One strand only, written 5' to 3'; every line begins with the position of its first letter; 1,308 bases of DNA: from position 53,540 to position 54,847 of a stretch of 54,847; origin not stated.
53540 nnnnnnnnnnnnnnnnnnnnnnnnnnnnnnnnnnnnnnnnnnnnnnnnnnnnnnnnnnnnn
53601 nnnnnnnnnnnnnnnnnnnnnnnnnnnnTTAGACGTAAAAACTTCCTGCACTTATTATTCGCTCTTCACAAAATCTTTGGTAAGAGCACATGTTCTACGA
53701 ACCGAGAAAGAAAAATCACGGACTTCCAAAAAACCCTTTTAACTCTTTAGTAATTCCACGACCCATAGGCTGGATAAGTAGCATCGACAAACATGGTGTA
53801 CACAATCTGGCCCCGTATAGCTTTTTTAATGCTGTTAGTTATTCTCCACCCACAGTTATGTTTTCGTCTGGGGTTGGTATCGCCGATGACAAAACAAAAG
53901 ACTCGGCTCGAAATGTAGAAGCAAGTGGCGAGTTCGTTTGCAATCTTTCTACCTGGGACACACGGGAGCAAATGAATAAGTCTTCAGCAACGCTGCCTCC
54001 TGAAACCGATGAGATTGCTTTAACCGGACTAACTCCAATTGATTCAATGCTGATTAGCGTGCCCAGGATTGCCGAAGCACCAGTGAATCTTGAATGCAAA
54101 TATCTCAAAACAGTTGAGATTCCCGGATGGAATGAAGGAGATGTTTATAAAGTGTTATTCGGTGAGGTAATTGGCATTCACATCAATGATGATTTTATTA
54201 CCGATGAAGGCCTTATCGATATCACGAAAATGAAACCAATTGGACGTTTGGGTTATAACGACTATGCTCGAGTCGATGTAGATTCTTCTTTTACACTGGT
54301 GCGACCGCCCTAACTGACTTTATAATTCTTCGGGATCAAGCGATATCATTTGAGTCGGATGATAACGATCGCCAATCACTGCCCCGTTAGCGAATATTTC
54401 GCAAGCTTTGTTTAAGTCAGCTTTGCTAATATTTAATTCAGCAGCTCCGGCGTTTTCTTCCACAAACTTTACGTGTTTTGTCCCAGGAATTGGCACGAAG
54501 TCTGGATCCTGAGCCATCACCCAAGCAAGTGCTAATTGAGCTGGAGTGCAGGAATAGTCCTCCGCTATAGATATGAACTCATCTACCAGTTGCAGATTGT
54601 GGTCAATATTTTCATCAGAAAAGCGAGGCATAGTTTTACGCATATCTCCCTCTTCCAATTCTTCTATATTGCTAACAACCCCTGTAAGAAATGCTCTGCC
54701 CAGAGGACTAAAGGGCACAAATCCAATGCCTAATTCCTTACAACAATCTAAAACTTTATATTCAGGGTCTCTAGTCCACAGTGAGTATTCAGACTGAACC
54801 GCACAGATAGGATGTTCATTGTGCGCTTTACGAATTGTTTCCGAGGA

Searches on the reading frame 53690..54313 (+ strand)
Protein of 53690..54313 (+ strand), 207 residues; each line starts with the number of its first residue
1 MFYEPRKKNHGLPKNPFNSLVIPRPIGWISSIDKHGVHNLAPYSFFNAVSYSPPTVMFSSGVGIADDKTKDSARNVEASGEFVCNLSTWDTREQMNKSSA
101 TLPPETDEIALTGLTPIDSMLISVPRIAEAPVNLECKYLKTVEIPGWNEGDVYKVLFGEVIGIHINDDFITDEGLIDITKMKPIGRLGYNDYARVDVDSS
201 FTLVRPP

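Call 10: search_protein_families(library=pfam, proteins=[window:53690-54313:+], max_evalue=0.001)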
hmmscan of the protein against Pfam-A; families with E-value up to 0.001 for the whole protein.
window:53690-54313:+ (207 aa): 1 family
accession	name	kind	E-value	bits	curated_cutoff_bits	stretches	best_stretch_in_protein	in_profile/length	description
PF01613.24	Flavin_Reduct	-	7.1e-20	72.1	27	1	22-168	4-136/153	Flavin reductase like domain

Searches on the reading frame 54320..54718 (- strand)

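Call 10: search_protein_families(library=pfam, proteins=[window:54320-54718:-], max_evalue=0.001)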
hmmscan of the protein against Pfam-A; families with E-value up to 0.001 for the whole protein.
window:54320-54718:- (132 aa): 1 family
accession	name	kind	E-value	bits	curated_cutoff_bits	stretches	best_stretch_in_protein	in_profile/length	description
PF00248.27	Aldo_ket_red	-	5.9e-16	58.8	24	1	1-104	187-285/291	Aldo/keto reductase family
